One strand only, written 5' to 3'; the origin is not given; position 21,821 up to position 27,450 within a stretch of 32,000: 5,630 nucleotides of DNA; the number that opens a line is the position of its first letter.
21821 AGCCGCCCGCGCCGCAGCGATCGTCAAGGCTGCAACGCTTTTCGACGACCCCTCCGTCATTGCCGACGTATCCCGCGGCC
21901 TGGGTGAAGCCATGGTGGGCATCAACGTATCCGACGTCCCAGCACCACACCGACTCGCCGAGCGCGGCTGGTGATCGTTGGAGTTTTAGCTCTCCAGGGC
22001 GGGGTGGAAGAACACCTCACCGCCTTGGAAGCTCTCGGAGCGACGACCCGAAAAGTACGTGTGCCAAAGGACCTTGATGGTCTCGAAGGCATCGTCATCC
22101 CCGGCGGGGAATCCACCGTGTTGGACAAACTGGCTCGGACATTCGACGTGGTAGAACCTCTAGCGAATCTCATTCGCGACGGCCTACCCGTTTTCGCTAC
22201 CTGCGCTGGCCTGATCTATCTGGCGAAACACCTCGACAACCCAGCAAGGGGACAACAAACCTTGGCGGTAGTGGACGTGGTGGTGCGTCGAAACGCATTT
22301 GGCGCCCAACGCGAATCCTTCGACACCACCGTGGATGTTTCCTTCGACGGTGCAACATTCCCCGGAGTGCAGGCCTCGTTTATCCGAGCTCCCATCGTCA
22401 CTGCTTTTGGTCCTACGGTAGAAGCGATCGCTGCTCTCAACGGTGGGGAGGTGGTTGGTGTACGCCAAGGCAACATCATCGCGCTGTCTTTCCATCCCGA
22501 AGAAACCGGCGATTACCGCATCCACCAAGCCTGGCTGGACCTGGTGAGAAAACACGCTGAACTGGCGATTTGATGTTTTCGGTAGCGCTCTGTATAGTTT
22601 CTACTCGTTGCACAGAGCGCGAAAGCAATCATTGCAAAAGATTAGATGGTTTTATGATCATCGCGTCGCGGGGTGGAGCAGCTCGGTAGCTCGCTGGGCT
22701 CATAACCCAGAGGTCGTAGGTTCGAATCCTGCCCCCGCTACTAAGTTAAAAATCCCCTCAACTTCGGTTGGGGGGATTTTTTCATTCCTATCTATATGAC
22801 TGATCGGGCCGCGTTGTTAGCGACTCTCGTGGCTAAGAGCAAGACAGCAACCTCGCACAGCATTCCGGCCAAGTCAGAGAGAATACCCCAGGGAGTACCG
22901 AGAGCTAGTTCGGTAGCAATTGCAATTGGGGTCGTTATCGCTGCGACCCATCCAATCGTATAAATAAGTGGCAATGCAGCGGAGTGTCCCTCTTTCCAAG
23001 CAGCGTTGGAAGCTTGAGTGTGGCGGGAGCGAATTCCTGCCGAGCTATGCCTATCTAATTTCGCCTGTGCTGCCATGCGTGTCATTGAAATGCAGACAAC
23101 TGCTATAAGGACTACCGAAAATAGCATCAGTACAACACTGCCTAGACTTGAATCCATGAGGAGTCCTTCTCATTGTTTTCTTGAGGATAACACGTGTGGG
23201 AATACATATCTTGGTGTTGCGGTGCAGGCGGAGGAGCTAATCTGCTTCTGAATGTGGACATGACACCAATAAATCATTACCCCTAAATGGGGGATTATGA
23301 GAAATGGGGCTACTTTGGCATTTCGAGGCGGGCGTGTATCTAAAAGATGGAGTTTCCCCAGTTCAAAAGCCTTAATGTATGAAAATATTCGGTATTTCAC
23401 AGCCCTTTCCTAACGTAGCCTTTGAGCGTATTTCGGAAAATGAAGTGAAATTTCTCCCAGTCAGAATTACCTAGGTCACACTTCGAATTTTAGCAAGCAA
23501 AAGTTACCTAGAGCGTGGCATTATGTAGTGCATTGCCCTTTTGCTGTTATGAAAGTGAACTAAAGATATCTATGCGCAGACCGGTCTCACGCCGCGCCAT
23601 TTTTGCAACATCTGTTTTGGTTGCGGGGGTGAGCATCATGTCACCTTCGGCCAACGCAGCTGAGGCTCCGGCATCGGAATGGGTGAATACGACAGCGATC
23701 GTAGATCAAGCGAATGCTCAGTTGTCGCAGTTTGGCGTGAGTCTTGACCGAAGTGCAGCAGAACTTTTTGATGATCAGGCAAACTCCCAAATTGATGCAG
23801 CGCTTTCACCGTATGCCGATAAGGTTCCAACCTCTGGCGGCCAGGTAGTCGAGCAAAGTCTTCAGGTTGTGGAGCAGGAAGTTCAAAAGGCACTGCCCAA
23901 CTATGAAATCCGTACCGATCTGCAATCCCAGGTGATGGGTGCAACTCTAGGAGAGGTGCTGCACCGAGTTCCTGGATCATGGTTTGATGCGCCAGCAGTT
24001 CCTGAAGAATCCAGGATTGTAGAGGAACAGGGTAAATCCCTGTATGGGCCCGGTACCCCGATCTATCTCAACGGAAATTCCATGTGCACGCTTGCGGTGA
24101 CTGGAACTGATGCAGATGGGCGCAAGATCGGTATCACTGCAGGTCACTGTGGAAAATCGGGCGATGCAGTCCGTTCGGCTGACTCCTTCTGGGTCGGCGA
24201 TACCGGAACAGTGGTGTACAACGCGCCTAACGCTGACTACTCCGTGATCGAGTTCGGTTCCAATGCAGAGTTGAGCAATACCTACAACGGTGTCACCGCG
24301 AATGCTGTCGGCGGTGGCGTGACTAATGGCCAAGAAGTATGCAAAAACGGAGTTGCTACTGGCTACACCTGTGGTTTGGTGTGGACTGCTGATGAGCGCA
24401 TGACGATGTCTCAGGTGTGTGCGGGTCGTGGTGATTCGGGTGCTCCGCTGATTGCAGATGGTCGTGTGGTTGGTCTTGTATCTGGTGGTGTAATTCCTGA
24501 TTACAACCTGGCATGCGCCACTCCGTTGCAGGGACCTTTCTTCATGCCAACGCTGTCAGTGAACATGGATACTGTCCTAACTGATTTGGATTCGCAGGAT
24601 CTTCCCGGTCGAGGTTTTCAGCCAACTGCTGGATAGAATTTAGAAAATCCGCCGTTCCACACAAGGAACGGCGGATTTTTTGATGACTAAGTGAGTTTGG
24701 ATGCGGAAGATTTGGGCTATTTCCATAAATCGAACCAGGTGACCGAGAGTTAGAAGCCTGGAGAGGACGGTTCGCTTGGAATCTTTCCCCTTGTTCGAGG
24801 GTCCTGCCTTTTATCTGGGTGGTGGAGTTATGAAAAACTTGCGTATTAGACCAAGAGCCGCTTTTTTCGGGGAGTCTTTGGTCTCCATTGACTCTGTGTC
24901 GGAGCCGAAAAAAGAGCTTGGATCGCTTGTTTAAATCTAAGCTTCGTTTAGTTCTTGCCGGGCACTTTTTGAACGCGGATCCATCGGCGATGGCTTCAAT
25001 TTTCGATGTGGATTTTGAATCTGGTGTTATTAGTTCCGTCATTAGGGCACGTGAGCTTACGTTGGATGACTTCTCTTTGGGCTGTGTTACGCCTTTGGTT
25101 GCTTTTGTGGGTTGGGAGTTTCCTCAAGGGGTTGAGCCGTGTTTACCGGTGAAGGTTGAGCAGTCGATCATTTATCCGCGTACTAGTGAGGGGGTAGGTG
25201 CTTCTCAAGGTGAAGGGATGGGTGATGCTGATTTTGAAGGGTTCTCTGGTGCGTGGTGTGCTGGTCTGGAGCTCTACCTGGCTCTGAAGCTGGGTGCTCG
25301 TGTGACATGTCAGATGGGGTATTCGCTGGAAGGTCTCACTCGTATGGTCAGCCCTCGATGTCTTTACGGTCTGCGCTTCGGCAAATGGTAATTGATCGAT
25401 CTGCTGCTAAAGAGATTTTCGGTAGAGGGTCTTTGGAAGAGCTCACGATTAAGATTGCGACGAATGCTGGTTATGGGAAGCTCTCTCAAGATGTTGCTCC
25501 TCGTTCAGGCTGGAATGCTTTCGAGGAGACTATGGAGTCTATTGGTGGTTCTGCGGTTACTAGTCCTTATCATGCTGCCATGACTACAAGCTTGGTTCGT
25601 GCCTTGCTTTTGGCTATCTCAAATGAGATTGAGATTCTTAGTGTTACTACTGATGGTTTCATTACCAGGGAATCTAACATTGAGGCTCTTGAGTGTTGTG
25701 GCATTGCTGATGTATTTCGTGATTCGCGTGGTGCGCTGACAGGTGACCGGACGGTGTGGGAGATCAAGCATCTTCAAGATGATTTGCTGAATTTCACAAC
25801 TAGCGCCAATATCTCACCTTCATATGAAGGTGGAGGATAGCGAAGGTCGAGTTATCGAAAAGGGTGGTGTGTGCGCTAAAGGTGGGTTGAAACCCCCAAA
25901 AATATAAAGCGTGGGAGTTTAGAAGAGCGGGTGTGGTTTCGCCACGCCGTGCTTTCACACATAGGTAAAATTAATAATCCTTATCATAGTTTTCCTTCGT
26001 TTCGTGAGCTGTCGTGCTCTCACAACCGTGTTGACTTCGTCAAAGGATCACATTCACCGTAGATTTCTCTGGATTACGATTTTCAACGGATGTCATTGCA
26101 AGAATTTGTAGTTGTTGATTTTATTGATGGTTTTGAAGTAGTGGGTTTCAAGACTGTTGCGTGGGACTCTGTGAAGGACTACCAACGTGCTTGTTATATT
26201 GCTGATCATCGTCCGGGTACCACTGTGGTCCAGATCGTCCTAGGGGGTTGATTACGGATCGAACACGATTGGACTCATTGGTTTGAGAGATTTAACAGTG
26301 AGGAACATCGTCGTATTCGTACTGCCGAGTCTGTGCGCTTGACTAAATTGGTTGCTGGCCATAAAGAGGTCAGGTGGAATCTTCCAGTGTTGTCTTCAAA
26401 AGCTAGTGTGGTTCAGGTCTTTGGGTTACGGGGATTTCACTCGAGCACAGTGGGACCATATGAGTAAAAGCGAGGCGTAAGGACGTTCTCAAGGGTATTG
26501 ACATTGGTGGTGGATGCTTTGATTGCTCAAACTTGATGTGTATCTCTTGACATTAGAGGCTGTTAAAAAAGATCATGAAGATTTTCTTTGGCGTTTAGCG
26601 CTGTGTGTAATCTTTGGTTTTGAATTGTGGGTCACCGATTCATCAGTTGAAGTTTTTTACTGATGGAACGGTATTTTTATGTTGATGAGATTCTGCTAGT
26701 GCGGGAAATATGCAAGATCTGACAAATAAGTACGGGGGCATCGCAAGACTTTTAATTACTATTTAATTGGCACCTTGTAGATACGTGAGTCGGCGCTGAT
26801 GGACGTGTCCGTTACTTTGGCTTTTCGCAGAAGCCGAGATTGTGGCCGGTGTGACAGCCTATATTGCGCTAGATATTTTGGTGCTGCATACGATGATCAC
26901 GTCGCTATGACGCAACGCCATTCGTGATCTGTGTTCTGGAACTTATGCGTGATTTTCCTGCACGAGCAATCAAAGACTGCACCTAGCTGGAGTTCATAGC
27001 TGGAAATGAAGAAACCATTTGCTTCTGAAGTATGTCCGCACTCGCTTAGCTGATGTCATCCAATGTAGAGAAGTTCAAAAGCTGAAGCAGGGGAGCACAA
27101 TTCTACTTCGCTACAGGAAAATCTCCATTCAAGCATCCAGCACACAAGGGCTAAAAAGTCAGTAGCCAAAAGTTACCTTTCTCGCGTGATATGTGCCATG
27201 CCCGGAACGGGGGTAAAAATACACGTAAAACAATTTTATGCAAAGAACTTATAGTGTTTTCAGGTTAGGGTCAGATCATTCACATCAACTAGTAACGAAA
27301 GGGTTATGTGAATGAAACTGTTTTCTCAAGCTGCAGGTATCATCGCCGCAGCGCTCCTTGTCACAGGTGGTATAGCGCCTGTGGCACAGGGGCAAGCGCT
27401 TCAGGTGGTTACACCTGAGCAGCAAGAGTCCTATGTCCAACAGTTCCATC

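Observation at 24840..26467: Hidden relic of a protein-primed / primer-independent family B DNA polymerase 2 kb from tRNA-fMet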

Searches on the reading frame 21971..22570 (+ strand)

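Call 35: search_protein_families(library=pfam, proteins=[window:21971-22570:+], max_evalue=0.01)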
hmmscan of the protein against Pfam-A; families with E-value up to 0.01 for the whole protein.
window:21971-22570:+ (200 aa): 3 families
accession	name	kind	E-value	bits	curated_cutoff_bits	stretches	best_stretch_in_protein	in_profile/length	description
PF01174.25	SNO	-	4.4e-49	167.3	27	1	5-190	1-184/188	SNO glutamine amidotransferase family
PF07685.20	GATase_3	-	2e-08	34.5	27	1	18-103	18-110/196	CobB/CobQ-like glutamine amidotransferase domain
PF01965.30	DJ-1_PfpI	-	0.0038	17.5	26.6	1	39-87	63-110/165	DJ-1/PfpI family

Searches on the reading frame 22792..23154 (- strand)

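Call 35: search_protein_families(library=pfam, proteins=[window:22792-23154:-], max_evalue=0.01)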
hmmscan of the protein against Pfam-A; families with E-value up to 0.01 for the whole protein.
window:22792-23154:- (120 aa): 1 family
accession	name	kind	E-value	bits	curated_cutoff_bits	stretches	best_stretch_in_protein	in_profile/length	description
PF13630.11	SdpI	-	4.9e-07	30.2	28.2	1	32-92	1-56/71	SdpI/YfhL protein family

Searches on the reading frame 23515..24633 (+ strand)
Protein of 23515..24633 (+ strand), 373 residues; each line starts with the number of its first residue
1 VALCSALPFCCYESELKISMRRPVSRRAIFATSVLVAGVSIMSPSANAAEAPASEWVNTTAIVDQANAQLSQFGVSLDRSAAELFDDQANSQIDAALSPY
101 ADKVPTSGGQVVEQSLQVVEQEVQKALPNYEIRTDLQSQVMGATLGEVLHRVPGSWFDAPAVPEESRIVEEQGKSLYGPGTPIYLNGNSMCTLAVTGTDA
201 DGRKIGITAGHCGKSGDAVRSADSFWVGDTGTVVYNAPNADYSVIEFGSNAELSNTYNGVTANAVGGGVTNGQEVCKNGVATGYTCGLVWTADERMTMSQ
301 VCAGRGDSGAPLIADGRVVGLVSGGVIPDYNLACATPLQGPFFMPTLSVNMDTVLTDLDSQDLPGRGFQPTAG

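Call 35: search_protein_families(library=pfam, proteins=[window:23515-24633:+], max_evalue=0.01)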
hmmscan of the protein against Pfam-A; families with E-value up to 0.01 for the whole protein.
window:23515-24633:+ (373 aa): 1 family
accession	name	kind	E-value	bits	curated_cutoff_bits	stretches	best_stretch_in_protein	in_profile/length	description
PF13365.12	Trypsin_2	-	0.0017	19.5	27.6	1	207-321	13-144/144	Trypsin-like peptidase domain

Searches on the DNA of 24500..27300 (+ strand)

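Call 7: search_dna_similar(query=window:24500-27300:+, collection=plasmids, mode=distant)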
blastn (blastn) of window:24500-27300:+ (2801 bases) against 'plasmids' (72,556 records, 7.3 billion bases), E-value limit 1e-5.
No match.

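Call 8: search_dna_similar(query=window:24500-27300:+, collection=phages, mode=distant)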
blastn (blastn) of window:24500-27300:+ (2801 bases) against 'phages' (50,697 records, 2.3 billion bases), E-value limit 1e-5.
No match.

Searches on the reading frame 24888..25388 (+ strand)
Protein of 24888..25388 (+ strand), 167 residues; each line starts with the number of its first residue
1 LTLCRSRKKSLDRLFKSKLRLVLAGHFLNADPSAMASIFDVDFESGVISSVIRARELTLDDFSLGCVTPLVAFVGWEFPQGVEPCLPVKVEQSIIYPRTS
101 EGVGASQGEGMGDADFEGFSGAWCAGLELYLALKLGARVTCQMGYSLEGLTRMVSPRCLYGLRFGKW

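Call 6: search_protein_families(library=pfam, proteins=[window:24888-25388:+], max_evalue=10)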
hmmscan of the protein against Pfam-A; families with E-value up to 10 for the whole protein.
seq(167 aa): 0 families
